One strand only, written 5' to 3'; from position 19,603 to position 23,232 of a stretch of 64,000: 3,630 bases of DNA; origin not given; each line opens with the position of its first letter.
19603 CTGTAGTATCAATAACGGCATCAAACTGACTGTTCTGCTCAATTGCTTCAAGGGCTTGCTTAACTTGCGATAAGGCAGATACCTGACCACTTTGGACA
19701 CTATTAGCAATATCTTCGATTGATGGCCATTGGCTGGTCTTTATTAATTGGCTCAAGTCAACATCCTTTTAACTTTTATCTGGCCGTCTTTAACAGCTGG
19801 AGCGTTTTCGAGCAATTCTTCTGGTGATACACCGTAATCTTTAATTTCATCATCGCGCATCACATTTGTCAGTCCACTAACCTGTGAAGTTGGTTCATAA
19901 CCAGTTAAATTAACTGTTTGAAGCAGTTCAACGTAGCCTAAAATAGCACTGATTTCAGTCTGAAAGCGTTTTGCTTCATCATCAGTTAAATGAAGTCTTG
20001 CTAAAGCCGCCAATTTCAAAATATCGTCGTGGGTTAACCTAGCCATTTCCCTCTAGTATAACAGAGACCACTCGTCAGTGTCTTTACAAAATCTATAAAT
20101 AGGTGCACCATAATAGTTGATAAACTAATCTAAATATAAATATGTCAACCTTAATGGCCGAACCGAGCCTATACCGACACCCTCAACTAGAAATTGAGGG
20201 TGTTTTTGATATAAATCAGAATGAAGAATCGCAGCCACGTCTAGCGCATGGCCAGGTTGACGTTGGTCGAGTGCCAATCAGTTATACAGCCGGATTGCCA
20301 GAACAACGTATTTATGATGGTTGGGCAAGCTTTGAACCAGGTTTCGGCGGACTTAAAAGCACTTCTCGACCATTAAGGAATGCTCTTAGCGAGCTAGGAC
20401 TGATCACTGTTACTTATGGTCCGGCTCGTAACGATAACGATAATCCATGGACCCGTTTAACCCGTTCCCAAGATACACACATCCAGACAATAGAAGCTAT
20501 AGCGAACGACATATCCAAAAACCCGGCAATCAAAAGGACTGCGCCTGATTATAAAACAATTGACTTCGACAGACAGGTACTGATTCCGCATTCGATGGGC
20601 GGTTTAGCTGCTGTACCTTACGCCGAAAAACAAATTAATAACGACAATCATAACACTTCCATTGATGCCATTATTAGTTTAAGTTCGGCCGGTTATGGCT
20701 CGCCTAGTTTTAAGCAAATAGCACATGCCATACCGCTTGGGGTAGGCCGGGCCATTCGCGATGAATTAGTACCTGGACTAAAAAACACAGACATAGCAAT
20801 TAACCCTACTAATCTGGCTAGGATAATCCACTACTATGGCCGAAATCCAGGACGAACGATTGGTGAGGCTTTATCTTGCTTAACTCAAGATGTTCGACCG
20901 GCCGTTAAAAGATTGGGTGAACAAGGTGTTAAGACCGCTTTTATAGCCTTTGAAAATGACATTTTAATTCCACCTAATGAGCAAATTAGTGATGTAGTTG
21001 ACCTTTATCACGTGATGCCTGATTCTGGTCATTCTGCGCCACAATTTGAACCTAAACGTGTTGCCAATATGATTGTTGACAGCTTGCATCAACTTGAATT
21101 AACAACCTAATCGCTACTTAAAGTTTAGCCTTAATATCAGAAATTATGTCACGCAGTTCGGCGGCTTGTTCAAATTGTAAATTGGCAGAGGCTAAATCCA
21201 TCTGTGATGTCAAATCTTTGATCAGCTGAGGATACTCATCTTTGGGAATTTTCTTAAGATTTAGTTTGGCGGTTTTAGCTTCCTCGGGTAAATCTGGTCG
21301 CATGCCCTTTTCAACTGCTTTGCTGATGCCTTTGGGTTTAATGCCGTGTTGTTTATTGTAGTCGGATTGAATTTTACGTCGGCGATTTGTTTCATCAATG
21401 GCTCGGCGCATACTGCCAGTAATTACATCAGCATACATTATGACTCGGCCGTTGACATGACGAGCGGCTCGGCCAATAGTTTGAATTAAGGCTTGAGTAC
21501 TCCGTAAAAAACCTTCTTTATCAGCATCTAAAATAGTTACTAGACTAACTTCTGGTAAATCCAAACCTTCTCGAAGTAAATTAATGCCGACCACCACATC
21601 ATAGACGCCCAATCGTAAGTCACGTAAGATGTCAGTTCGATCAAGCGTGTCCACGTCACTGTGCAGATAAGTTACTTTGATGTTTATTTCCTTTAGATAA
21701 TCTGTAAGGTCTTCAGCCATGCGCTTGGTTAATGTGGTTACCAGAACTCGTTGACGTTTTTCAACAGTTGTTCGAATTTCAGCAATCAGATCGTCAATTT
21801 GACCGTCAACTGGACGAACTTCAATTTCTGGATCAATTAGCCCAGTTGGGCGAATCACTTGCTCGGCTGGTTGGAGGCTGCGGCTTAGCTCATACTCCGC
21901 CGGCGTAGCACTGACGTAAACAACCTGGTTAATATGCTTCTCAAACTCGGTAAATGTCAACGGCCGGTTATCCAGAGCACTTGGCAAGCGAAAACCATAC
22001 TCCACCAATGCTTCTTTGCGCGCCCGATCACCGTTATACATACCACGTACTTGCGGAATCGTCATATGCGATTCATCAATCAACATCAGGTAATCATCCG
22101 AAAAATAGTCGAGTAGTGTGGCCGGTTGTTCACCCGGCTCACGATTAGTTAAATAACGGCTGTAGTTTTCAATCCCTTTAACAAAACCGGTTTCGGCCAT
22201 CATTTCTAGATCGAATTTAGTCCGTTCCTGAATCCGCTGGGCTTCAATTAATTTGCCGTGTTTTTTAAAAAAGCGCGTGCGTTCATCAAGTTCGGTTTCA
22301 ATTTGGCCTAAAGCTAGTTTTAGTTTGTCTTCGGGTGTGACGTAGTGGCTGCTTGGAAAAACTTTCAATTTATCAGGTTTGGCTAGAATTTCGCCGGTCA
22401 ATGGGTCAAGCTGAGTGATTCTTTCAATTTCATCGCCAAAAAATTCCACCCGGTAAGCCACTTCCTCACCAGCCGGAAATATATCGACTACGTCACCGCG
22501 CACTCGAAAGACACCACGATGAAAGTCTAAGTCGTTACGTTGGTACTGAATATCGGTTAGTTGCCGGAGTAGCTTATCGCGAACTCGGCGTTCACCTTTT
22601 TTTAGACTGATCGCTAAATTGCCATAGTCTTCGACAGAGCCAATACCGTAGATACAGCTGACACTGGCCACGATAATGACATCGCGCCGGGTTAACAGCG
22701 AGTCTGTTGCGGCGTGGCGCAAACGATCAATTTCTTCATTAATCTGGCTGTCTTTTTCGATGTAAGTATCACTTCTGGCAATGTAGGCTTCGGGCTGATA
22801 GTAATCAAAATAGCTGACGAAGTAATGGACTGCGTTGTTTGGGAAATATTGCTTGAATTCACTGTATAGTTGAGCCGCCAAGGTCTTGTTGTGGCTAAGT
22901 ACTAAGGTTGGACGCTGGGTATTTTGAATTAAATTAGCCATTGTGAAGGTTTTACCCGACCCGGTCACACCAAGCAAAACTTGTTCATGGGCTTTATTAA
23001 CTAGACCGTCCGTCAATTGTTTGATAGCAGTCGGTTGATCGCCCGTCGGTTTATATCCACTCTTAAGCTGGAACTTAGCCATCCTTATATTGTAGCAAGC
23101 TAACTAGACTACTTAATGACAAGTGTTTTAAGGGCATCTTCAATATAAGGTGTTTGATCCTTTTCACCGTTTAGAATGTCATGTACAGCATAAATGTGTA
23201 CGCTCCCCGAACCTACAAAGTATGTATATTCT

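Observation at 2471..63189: Systematic '-10 box, then 6-9 nt, then ATG' architecture: most operon-leading genes look leaderless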

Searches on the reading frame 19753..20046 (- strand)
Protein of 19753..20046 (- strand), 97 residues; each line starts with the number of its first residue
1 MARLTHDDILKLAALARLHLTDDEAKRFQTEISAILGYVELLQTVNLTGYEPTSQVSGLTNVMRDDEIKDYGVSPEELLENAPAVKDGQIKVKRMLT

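Call 42: search_protein_families(library=ncbifam, proteins=[window:19753-20046:-], max_evalue=0.00001)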
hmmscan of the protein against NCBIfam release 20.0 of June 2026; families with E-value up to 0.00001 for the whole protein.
window:19753-20046:- (97 aa): 2 families
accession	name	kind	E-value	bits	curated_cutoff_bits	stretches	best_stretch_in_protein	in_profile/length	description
TIGR00135.1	gatC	equivalog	3e-20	72.3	47.1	1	5-92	2-88/93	Asp-tRNA(Asn)/Glu-tRNA(Gln) amidotransferase subunit GatC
NF000684.0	PRK00034.3-4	equivalog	6e-06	26.5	97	1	7-90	8-89/97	Asp-tRNA(Asn) amidotransferase subunit GatC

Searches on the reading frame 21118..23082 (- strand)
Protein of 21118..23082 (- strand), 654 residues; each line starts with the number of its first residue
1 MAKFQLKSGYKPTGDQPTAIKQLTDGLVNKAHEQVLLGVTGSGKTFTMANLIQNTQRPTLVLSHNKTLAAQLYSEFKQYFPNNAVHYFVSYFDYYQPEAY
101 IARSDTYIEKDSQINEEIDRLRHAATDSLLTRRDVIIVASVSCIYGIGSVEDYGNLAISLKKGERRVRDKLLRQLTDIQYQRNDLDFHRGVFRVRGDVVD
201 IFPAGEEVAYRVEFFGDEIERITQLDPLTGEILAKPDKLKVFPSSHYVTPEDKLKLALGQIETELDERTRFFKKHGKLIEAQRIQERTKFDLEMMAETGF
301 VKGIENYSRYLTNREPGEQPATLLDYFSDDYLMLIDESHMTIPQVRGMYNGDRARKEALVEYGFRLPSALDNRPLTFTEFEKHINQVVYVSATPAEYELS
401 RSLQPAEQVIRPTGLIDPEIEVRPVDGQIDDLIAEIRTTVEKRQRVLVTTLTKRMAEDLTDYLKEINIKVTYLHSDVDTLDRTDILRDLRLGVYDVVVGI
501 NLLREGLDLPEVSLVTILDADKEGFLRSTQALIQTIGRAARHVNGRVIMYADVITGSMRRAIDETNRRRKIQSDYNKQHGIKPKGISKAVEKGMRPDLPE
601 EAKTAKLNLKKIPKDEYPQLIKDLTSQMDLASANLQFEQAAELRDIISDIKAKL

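Call 7: find_related_loci(query=window:21118-23082:-, collection=genome_contigs, flank=10000)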
Query window:21118-23082:- (654 aa) in genome_contigs; peptide patterns used: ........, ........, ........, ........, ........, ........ (x = any residue, [..] = any of these).
600 stretches matched a pattern (row limit reached: there are more); 593 encode a relative of the query (tblastn E <= 1e-3); the best 80 are kept; 80 distinct loci.
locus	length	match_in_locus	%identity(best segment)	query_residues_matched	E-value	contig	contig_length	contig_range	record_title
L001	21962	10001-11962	83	1-654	0e+0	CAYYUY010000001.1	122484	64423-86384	MAG TPA_asm: uncultured Candidatus Saccharibacteria bacterium isolate SRP193066_co1_2 genome assembly, contig: NODE_199_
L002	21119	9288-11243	82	1-652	0e+0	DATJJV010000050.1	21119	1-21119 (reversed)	MAG TPA_asm: Candidatus Pristimantibacillus sp. isolate SMAG_U15575 k141_2369109, whole genome shotgun sequence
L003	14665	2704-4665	82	1-654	0e+0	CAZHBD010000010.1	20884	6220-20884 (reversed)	MAG TPA_asm: uncultured Candidatus Saccharibacteria bacterium isolate SRP173033_co2_238 genome assembly, contig: NODE_97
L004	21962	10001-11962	80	1-654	0e+0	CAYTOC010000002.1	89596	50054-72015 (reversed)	MAG TPA_asm: uncultured Candidatus Saccharibacteria bacterium isolate SRP344714_co2_497 genome assembly, contig: NODE_52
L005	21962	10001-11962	81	1-654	0e+0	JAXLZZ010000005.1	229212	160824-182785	MAG: Candidatus Saccharimonadales bacterium isolate STL-PAT15 C2.224.fa-5, whole genome shotgun sequence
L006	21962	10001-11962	81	1-654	0e+0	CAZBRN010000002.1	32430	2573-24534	MAG TPA_asm: uncultured Candidatus Saccharibacteria bacterium isolate SRP286056_co2_432 genome assembly, contig: NODE_18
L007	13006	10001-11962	77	3-653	0e+0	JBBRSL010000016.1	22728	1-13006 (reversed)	MAG: Candidatus Saccharimonadales bacterium isolate La2_metabat2.071 La2_metabat2.071_K_1512443L22728_cov_10.0000, whole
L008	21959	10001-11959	76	3-654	0e+0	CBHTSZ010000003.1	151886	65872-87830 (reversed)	MAG TPA_asm: uncultured bacterium isolate ERR14722431_binner12_Refined_13 genome assembly, contig: ERZ27336832.68, whole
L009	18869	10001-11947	71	1-651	0e+0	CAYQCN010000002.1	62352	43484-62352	MAG TPA_asm: uncultured Candidatus Saccharibacteria bacterium isolate binchicken_co32_439 genome assembly, contig: NODE_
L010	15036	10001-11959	64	1-652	0e+0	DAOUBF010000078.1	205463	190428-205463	MAG TPA_asm: Anaerolineae bacterium isolate H68_711 k101_418752, whole genome shotgun sequence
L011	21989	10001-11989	64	1-651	0e+0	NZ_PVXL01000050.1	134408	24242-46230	Neomoorella stamsii strain DSM 26217 MOST_contig000050, whole genome shotgun sequence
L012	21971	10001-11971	63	1-654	0e+0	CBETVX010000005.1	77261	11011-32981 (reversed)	MAG TPA_asm: uncultured Eubacteriales bacterium isolate SRR13515399_binner123_Refined_12 genome assembly, contig: ERZ250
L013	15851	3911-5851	64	3-653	0e+0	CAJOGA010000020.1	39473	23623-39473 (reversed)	uncultured Clostridia bacterium isolate Red_deer_3_mag_89 genome assembly, contig: scaffold_2282, whole genome shotgun s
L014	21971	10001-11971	63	1-654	0e+0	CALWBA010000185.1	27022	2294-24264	MAG: uncultured Lachnospiraceae bacterium isolate E02__bin188 genome assembly, contig: E02__k127_3554359, whole genome s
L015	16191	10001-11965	62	3-653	0e+0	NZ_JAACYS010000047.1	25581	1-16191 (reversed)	Pallidibacillus pasinlerensis strain P1 contig_47, whole genome shotgun sequence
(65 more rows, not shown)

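Call 42: search_protein_families(library=ncbifam, proteins=[window:21118-23082:-], max_evalue=0.00001)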
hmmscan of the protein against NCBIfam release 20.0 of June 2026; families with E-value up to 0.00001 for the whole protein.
window:21118-23082:- (654 aa): 22 families
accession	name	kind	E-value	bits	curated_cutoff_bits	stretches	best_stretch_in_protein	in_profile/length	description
NF003673.1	PRK05298.1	equivalog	0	1064.1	743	1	3-652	1-652/653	excinuclease ABC subunit UvrB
TIGR00631.1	uvrb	equivalog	0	1035.7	750.1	1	3-651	1-658/658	excinuclease ABC subunit UvrB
TIGR00580.2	mfd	equivalog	1e-23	83.7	800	1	176-466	2-250/907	transcription-repair coupling factor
NF007966.0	PRK10689.1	equivalog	5.6e-17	60.7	1329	1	27-261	9-231/1148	transcription-repair coupling factor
NF004066.1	PRK05580.1-3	equivalog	2.1e-13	49.5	813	1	452-549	549-654/788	primosomal protein N'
NF053636.1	DDHlcsCsdAPsy1082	equivalog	2.1e-11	43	890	1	444-594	244-387/512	DEAD/DEAH box helicase CsdA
TIGR00595.1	priA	equivalog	2.8e-11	42.7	230.35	1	449-549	271-379/509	replication restart helicase PriA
NF004067.0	PRK05580.1-4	equivalog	2e-10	39.7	763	0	452-549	496-601/737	primosomal protein N'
NF004070.0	PRK05580.2-2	equivalog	4.7e-10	38.3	921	0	454-551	496-601/729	primosomal protein N'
NF053632.1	heli_RadD_YejH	equivalog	2.8e-09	35.8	720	0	429-545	236-345/573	DNA repair helicase RadD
TIGR00643.1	recG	equivalog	1.8e-08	33.5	659.4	0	453-525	470-540/629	ATP-dependent DNA helicase RecG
NF004069.0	PRK05580.2-1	equivalog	2.1e-07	29.8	767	0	452-550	389-494/612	primosomal protein N'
NF008169.0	PRK10917.2-3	equivalog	2.5e-07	29.7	555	1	9-84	227-304/610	ATP-dependent DNA helicase RecG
NF004068.0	PRK05580.1-5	equivalog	4e-07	28.5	1249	0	453-548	557-660/795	primosomal protein N'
NF053631.1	RNA_helic_CshA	equivalog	4.1e-07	29.2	646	1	440-577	234-367/434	degradosome RNA helicase CshA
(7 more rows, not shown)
